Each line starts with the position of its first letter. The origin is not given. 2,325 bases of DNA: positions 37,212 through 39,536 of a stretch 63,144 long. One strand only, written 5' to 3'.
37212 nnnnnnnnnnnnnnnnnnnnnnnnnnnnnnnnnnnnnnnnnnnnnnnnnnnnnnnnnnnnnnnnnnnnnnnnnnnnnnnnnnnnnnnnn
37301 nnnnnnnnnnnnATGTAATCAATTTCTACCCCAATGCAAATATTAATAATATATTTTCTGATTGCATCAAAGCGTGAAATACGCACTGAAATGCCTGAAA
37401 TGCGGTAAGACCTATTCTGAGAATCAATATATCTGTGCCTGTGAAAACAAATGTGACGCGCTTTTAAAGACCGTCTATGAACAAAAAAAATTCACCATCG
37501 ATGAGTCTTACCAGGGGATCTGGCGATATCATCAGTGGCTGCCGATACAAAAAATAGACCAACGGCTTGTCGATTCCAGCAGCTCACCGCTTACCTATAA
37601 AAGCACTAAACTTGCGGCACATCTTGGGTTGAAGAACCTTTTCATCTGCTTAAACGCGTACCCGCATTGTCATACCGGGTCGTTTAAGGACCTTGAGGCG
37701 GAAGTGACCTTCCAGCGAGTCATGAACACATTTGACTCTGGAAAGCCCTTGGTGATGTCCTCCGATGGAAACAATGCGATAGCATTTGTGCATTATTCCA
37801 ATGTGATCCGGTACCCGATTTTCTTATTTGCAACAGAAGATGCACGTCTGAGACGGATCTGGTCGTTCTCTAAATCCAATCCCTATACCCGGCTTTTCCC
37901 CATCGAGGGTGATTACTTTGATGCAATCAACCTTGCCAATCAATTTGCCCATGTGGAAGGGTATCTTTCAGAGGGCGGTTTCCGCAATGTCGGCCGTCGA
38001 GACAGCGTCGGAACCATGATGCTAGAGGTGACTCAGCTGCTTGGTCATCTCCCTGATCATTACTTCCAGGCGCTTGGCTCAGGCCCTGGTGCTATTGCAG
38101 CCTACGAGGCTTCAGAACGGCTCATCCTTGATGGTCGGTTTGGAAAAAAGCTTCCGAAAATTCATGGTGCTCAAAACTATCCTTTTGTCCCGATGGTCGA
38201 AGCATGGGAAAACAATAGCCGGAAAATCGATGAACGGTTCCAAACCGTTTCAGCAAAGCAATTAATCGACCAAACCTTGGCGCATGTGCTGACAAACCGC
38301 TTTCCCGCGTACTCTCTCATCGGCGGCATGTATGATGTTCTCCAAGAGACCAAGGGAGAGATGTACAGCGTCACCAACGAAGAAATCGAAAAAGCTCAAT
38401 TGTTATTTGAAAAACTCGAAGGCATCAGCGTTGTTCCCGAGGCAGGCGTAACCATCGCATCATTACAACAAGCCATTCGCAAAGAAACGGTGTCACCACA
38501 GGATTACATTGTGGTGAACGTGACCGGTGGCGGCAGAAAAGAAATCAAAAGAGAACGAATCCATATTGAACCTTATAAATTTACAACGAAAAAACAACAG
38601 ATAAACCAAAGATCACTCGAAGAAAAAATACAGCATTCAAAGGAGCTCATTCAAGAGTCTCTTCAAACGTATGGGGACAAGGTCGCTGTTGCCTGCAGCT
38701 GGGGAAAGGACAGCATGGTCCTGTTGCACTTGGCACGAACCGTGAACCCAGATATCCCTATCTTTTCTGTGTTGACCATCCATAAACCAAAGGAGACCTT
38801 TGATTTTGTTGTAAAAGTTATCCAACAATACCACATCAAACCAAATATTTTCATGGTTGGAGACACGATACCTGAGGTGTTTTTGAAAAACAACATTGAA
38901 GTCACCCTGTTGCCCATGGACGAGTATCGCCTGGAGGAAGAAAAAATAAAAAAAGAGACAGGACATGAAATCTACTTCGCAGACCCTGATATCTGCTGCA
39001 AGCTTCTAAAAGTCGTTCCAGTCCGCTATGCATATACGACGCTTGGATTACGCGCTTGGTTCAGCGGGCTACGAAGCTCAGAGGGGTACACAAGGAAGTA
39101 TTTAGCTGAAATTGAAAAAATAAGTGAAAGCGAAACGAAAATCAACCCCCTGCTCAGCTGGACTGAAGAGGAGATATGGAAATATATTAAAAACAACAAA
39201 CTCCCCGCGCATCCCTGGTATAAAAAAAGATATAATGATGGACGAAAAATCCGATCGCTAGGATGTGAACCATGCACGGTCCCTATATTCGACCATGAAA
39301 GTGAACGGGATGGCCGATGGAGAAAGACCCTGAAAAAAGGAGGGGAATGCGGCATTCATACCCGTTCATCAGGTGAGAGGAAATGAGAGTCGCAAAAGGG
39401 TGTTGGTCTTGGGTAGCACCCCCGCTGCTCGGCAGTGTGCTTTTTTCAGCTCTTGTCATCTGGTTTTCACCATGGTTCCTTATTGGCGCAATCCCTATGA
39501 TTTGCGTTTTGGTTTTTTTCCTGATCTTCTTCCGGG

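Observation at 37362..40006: ThrC-like PLP domain fused to a CysH-type (P)APS reductase, translationally coupled to a PSD-like decarboxylase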

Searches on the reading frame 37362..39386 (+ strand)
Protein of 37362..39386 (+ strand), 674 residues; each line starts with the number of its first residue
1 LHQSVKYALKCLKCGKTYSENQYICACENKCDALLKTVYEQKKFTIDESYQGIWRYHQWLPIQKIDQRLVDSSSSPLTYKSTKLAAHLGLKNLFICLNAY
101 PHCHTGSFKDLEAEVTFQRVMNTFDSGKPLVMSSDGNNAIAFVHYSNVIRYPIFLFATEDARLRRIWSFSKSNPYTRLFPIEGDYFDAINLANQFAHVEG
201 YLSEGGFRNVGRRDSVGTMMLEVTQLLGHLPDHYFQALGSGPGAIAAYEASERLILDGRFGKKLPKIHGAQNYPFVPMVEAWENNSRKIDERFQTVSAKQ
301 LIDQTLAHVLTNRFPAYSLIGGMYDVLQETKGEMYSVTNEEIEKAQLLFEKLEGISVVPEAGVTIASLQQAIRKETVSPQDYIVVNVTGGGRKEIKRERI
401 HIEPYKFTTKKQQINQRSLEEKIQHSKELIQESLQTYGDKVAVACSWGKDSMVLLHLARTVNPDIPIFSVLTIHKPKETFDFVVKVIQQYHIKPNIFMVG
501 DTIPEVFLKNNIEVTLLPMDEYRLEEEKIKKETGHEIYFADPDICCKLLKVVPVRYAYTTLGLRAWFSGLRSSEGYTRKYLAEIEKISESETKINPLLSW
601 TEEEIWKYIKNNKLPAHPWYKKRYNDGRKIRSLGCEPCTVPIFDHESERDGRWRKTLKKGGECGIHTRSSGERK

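Call 3: search_protein_families(library=pfam, proteins=[window:37362-39386:+], max_evalue=0.01)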
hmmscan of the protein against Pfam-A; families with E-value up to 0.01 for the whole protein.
window:37362-39386:+ (674 aa): 3 families
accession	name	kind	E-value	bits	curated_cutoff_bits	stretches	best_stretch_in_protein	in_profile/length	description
PF01507.26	PAPS_reduct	-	1.5e-34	119.9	22.5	1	441-641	2-175/175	Phosphoadenosine phosphosulfate reductase domain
PF00291.31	PALP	-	1.1e-28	100.9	35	1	79-389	11-295/295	Pyridoxal-phosphate dependent enzyme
PF01171.26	ATP_bind_3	-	0.0003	21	27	0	440-493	1-56/182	PP-loop family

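Call 4: search_protein_families(library=ncbifam, proteins=[window:37362-39386:+], max_evalue=0.01)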
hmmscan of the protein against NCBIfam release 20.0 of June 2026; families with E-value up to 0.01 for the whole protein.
window:37362-39386:+ (674 aa): 26 families (the best 25 are shown)
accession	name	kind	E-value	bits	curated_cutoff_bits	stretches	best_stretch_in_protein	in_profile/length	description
TIGR03844.1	cysteate_syn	equivalog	5.1e-120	400.9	324.9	1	7-399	1-387/398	cysteate synthase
NF002537.0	PRK02090.1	equivalog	9e-48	163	154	1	408-669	8-241/244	phosphoadenylyl-sulfate reductase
TIGR00434.1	cysH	subfamily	1.2e-41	143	165.1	1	427-666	2-213/214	phosophoadenylyl-sulfate reductase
TIGR02055.1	APS_reductase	subfamily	2.1e-34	119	235.3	1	524-665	57-194/194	adenylylsulfate reductase, thioredoxin dependent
NF006050.0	PRK08197.1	equivalog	8.9e-30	103.7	303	1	4-396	4-386/406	threonine synthase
TIGR02057.1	PAPS_reductase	equivalog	1.4e-29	103.6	254.2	1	422-666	10-224/224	phosphoadenosine phosphosulfate reductase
NF006205.0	PRK08329.1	equivalog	1.7e-18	66.7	358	1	9-392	2-344/347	threonine synthase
TIGR00424.1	APS_reduc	equivalog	1.1e-17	63.8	553.2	1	421-667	96-324/464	5'-adenylylsulfate reductase, thioredoxin-independent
NF004170.0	PRK05638.1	equivalog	3.3e-15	55.6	421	1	9-415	2-377/442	threonine synthase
NF004996.0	PRK06381.1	equivalog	1.5e-13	50.5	266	1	75-390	15-317/319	threonine synthase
TIGR00260.1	thrC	equivalog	1.7e-11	43.9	167.1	1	53-393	1-337/340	threonine synthase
NF006327.0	PRK08557.1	equivalog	3.4e-11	42.6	366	1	381-625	120-347/415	hypothetical protein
NF010369.0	PRK13795.1-4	equivalog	7.7e-11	40.9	1086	1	390-523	201-335/633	hypothetical protein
NF003587.0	PRK05253.1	subfamily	1.4e-10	41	195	2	589-622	178-211/301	sulfate adenylyltransferase subunit CysD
NF010367.0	PRK13795.1-2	equivalog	2.6e-09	36.1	456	1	414-624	218-407/584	hypothetical protein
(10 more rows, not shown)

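Call 5: find_homologous_proteins(query=window:37362-39386:+, max_evalue=1e-10)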
Query window:37362-39386:+ (674 aa): 249 proteins with E <= 1e-10 among 7855 candidates; the best 120 are listed.
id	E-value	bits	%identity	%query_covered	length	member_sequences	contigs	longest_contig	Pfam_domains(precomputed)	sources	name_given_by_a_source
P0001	0.0e+0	1562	100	99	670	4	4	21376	PF01507.26,PF00291.32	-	-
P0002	0.0e+0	1386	87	99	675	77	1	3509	PF01507.26,PF00291.32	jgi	-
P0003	0.0e+0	1356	84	99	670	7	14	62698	PF01507.26,PF00291.32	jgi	jgi:cysteate synthase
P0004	0.0e+0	1351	84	99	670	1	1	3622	PF01507.26,PF00291.32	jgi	-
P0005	0.0e+0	1346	84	99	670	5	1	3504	PF01507.26,PF00291.32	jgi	jgi:cysteate synthase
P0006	0.0e+0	1343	82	100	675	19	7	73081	PF01507.26,PF00291.32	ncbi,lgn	-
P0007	0.0e+0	1337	82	99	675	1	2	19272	PF01507.26,PF00291.32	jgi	jgi:cysteate synthase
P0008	0.0e+0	1336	82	99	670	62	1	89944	PF01507.26,PF00291.32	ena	-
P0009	0.0e+0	1336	83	99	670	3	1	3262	PF01507.26,PF00291.32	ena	-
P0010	0.0e+0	1335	83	99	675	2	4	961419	PF01507.26,PF00291.32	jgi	jgi:cysteate synthase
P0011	0.0e+0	1328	83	99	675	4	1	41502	PF01507.26,PF00291.32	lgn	-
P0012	0.0e+0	1323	82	99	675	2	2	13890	PF01507.26,PF00291.32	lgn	-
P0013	0.0e+0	1323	81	99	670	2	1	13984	PF01507.26,PF00291.32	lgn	-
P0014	0.0e+0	1320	82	99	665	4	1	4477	PF01507.26,PF00291.32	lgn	-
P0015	0.0e+0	1316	81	99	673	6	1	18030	PF01507.26,PF00291.32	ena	-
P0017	0.0e+0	1311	82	99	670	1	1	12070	PF01507.26,PF00291.32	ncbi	-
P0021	0.0e+0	1296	81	99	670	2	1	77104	PF01507.26,PF00291.32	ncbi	-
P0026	0.0e+0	1263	77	99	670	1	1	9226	PF01507.26,PF00291.32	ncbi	-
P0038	3.1e-169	583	62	59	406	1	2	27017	PF00291.32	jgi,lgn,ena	-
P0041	3.8e-164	566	60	62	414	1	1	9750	PF00291.32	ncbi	-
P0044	5.1e-155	536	59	59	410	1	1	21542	PF00291.32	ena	-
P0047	6.4e-151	522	58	59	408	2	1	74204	PF00291.32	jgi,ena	jgi:cysteate synthase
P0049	9.4e-147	508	52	63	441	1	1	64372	PF00291.32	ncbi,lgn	-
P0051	1.1e-145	505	55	61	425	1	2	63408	PF00291.32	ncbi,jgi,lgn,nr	ncbi:MAG: cysteate synthase [Armatimonadetes bacterium]|nr:cysteate synthase [Armatimonadota bacteri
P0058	3.3e-133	464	51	61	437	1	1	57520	PF00291.32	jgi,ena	-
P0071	2.0e-120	421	50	60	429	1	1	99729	PF00291.32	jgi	jgi:cysteate synthase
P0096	2.2e-90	322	42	58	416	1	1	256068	PF00291.32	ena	-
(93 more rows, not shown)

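Call 8: find_encoding_contigs(protein=P0010, flank=10000, max_places=3)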
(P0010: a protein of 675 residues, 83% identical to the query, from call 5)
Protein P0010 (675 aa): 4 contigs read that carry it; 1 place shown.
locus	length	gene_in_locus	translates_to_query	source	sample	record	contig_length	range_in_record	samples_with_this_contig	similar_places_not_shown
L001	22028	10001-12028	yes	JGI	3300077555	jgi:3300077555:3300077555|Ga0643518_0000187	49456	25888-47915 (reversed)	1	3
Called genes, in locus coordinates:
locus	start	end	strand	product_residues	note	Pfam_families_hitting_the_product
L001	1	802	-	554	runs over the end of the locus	PF13570:Beta-prop_ACSF4, PF13360:PQQ_2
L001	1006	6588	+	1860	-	PF04389:Peptidase_M28, PF00801:PKD, PF18911:PKD_4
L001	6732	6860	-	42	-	-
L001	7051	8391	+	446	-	PF00589:Phage_integrase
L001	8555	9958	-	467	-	PF27533:CapK_C (weak)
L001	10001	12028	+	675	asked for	PF00291:PALP, PF01507:PAPS_reduct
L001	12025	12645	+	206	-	PF02666:PS_Dcarbxylase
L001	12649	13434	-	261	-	PF01885:PTS_2-RNA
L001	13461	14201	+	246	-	PF00455:DeoRC (faint), PF06026:Rib_5-P_isom_A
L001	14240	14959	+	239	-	-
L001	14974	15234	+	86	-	-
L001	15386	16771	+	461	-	PF02386:TrkH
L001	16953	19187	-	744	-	PF03176:MMPL, PF12349:Sterol-sensing, PF03176:MMPL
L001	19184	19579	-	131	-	PF01978:TrmB (weak)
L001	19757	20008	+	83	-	PF04010:DUF357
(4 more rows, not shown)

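Call 9: find_related_loci(query=window:37362-39386:+, collection=genome_contigs, flank=10000)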
Query window:37362-39386:+ (674 aa) in genome_contigs; peptide patterns used: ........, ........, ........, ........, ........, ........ (x = any residue, [..] = any of these).
381 stretches matched a pattern; 16 encode a relative of the query (tblastn E <= 1e-3); 16 distinct loci.
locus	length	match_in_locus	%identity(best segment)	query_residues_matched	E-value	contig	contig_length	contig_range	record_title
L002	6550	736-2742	88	5-673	0e+0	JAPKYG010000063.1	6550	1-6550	MAG: Methanobacteriota archaeon isolate LacPavin_0920_SED3_MAG_41_62 LacPavin_0920_SED3_scaffold_1065242, whole genome s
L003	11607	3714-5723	86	4-673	0e+0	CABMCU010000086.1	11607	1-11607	uncultured archaeon isolate LFW-68_2 genome assembly, contig: LFW682_48, whole genome shotgun sequence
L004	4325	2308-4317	84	4-673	0e+0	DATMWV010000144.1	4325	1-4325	MAG TPA_asm: Thermoplasmatota archaeon isolate SMAG_U13103 k141_96798, whole genome shotgun sequence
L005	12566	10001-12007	84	5-673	0e+0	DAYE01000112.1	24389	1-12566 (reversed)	MAG TPA_asm: Euryarchaeota archaeon UBA33 UBA33_contig_914, whole genome shotgun sequence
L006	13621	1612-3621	83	4-673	0e+0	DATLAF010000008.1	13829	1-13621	MAG TPA_asm: Thermoplasmatota archaeon isolate SMAG_U14264 k141_2261411, whole genome shotgun sequence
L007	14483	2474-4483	84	4-673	0e+0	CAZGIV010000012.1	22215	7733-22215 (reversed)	MAG TPA_asm: uncultured Thermoplasmatales archaeon isolate binchicken_co94_67 genome assembly, contig: NODE_3193_length_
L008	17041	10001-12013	82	3-673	0e+0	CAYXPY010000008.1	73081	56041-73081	MAG TPA_asm: uncultured Thermoplasmatales archaeon isolate binchicken_co190_433 genome assembly, contig: NODE_815_length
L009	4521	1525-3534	82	4-673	0e+0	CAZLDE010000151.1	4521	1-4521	MAG TPA_asm: uncultured Thermoplasmatales archaeon isolate SRP098346_co1_225 genome assembly, contig: NODE_29642_length_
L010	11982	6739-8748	80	4-673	0e+0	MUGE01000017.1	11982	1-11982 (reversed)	MAG: Thermoplasmata archaeon M11B2D M11B2D_scaffold_161, whole genome shotgun sequence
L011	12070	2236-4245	82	4-673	0e+0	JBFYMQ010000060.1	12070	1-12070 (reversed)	MAG: Thermoplasmatales archaeon isolate PPR_0066 scaffold_1048, whole genome shotgun sequence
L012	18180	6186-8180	81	4-668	0e+0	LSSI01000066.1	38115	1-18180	MAG: Thermoplasmatales archaeon SM1-50 WOR1_30_36_451, whole genome shotgun sequence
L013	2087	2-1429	80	198-673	0e+0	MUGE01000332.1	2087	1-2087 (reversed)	MAG: Thermoplasmata archaeon M11B2D M11B2D_scaffold_2318, whole genome shotgun sequence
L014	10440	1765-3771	84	5-673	0e+0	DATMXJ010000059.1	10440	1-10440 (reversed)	MAG TPA_asm: Thermoplasmatota archaeon isolate SMAG_U13117 k141_27069, whole genome shotgun sequence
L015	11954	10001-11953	85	4-654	0e+0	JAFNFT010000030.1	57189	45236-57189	MAG: Methanobacteriota archaeon isolate bin_19 PROKKA_contig000030, whole genome shotgun sequence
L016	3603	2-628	78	465-673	3e-113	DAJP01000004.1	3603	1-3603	MAG TPA_asm: Euryarchaeota archaeon UBA346 UBA346_contig_3512, whole genome shotgun sequence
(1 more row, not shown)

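Call 11: find_encoding_contigs(protein=P0001, flank=10000, max_places=4)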
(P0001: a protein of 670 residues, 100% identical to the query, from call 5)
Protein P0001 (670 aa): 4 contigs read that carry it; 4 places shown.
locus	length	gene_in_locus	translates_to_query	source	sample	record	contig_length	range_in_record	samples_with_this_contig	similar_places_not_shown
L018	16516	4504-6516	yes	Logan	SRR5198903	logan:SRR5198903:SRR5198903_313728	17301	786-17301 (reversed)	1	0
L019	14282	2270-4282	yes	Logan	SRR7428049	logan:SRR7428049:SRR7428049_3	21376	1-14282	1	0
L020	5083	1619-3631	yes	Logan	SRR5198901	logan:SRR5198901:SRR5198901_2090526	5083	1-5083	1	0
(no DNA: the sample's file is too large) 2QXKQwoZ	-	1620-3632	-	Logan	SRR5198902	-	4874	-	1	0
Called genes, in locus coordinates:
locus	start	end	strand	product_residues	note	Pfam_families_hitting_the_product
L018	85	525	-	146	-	PF13404:HTH_AsnC-type, PF13412:HTH_24, PF01047:MarR (faint), PF08281:Sigma70_r4_2 (weak), PF13936:HTH_38 (faint), PF01037:AsnC_trans_reg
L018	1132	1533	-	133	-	-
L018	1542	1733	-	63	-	PF18929:DUF5678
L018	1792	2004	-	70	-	-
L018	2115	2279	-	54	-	-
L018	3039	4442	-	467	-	-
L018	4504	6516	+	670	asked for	PF00291:PALP, PF01507:PAPS_reduct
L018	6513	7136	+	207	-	PF02666:PS_Dcarbxylase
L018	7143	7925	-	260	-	PF01885:PTS_2-RNA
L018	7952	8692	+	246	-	PF00455:DeoRC (weak), PF06026:Rib_5-P_isom_A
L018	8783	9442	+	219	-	-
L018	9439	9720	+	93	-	-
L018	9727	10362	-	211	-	PF09335:VTT_dom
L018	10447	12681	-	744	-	PF03176:MMPL, PF02460:Patched (weak), PF12349:Sterol-sensing, PF03176:MMPL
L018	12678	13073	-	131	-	PF01978:TrmB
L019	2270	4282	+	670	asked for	PF00291:PALP, PF01507:PAPS_reduct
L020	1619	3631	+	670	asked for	PF00291:PALP, PF01507:PAPS_reduct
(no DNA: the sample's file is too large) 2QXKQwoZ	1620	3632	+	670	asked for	PF00291:PALP, PF01507:PAPS_reduct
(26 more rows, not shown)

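Call 20: find_encoding_contigs(protein=P0038, flank=10000, max_places=2)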
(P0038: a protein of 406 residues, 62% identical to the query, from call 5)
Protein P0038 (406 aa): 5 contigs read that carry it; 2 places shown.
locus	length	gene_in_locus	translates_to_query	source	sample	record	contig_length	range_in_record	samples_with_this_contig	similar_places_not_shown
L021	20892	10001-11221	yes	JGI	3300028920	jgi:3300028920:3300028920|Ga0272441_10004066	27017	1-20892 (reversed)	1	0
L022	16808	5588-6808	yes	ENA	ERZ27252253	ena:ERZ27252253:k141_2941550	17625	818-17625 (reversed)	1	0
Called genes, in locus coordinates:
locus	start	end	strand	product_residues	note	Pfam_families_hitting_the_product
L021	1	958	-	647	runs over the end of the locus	PF17179:Fer4_22, PF00175:NAD_binding_1, PF10418:DHODB_Fe-S_bind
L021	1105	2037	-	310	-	PF03547:Mem_trans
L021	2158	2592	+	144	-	PF01814:Hemerythrin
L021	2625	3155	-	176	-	PF02943:FeThRed_B, PF21349:RUBY_RBDX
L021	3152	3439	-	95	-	PF00462:Glutaredoxin, PF13409:GST_N_2 (weak)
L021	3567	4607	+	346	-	PF04055:Radical_SAM, PF13186:SPASM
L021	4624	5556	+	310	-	PF01040:UbiA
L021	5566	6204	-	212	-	PF03059:NAS, PF05175:MTS (weak), PF06325:PrmA (weak), PF13847:Methyltransf_31 (weak)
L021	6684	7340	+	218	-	PF01351:RNase_HII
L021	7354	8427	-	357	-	PF00266:Aminotran_5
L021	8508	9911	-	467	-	PF00501:AMP-binding (faint), PF27533:CapK_C (weak)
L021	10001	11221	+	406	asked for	PF00291:PALP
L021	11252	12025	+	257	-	PF01507:PAPS_reduct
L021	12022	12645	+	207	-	PF02666:PS_Dcarbxylase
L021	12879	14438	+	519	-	-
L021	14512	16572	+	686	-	PF22842:Pel9A-like_beta_helix, PF05048:NosD (weak), PF12708:Pect-lyase_RHGA_epim (faint), PF13229:Beta_helix (weak), PF05048:NosD, PF13229:Beta_helix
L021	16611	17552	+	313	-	PF03706:LPG_synthase_TM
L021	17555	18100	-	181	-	PF01135:PCMT (weak), PF03059:NAS (weak), PF13847:Methyltransf_31, PF13649:Methyltransf_25 (weak)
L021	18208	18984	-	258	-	PF01135:PCMT, PF08704:GCD14, PF02390:Methyltransf_4 (faint), PF13847:Methyltransf_31, PF13649:Methyltransf_25 (weak)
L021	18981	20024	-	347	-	PF04055:Radical_SAM (weak)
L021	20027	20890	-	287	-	?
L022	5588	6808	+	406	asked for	PF00291:PALP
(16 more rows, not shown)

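Call 21: find_encoding_contigs(protein=P0047, flank=10000, max_places=2)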
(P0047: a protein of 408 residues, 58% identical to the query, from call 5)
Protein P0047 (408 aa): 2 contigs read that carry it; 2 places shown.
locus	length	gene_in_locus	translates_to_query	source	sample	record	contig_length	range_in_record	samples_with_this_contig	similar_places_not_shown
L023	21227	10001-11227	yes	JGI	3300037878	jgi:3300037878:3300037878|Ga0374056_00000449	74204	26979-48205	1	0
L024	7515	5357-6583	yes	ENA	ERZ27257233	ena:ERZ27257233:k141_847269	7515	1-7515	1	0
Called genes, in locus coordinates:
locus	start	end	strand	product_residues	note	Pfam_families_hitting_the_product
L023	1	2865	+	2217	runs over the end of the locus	PF01364:Peptidase_C25, PF07705:CARDB, PF13229:Beta_helix, PF05048:NosD, PF13229:Beta_helix, PF00801:PKD, PF18911:PKD_4, PF00801:PKD, +1 more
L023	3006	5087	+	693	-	PF01751:Toprim, PF01131:Topoisom_bac, PF01396:Zn_ribbon_Top1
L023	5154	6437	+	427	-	PF00155:Aminotran_1_2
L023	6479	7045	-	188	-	PF06195:DUF996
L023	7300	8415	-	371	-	PF00266:Aminotran_5, PF00155:Aminotran_1_2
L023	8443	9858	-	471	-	PF00501:AMP-binding (weak)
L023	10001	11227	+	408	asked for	PF00291:PALP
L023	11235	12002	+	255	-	PF01507:PAPS_reduct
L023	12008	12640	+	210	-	PF02666:PS_Dcarbxylase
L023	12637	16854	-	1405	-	PF00521:DNA_topoisoIV, PF14890:Intein_splicing, PF14528:LAGLIDADG_3, PF00521:DNA_topoisoIV, PF03989:DNA_gyraseA_C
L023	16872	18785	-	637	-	PF02518:HATPase_c, PF00204:DNA_gyraseB, PF01751:Toprim, PF00986:DNA_gyraseB_C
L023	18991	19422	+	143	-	PF04014:MazE_antitoxin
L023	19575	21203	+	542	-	-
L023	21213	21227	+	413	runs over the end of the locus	PF27218:MJ0043_C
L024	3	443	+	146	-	?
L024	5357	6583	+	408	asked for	PF00291:PALP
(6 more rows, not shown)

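Call 22: find_encoding_contigs(protein=P0049, flank=10000, max_places=2)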
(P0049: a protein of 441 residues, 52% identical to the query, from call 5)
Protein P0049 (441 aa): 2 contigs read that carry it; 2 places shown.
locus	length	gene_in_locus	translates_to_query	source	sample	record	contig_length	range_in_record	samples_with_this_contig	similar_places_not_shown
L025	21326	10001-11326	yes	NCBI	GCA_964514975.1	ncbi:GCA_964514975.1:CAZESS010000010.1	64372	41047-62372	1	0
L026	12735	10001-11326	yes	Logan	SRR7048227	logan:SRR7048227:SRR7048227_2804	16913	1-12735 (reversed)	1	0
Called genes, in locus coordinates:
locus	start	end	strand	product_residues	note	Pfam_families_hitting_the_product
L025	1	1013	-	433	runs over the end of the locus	PF01663:Phosphodiest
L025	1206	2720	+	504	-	PF01943:Polysacc_synt, PF13440:Polysacc_synt_3, PF03023:MurJ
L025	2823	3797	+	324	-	PF00056:Ldh_1_N, PF02254:TrkA_N (faint), PF02866:Ldh_1_C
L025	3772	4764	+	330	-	-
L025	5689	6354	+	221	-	PF00685:Sulfotransfer_1, PF17784:Sulfotransfer_4 (faint), PF13469:Sulfotransfer_3 (weak)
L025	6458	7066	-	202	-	PF10111:Glyco_tranf_2_2 (faint), PF00535:Glycos_transf_2 (weak)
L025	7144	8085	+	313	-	PF10111:Glyco_tranf_2_2 (weak), PF13506:Glyco_transf_21, PF13641:Glyco_tranf_2_3, PF00535:Glycos_transf_2, PF13632:Glyco_trans_2_3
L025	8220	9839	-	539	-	PF13537:GATase_7 (weak)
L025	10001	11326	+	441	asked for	PF00291:PALP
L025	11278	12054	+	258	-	PF01507:PAPS_reduct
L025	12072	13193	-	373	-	PF00535:Glycos_transf_2, PF10111:Glyco_tranf_2_2, PF13506:Glyco_transf_21 (faint), PF13641:Glyco_tranf_2_3, PF13632:Glyco_trans_2_3 (weak)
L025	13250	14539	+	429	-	PF13173:AAA_14, PF13635:DUF4143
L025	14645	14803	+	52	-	-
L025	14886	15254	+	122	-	PF01909:NTP_transf_2, PF18765:Polbeta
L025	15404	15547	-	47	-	-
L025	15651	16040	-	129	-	PF01850:PIN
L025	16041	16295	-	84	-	PF04014:MazE_antitoxin (faint)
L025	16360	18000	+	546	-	-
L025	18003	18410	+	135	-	PF00293:NUDIX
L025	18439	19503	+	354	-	PF08442:ATP-grasp_2, PF13549:ATP-grasp_5 (faint), PF24948:Citrate_synth_N, PF00549:Ligase_CoA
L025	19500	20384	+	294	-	PF02629:CoA_binding, PF13380:CoA_binding_2 (weak), PF13607:Succ_CoA_lig, PF00549:Ligase_CoA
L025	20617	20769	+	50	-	-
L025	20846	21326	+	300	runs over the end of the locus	PF02445:NadA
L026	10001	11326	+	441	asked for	PF00291:PALP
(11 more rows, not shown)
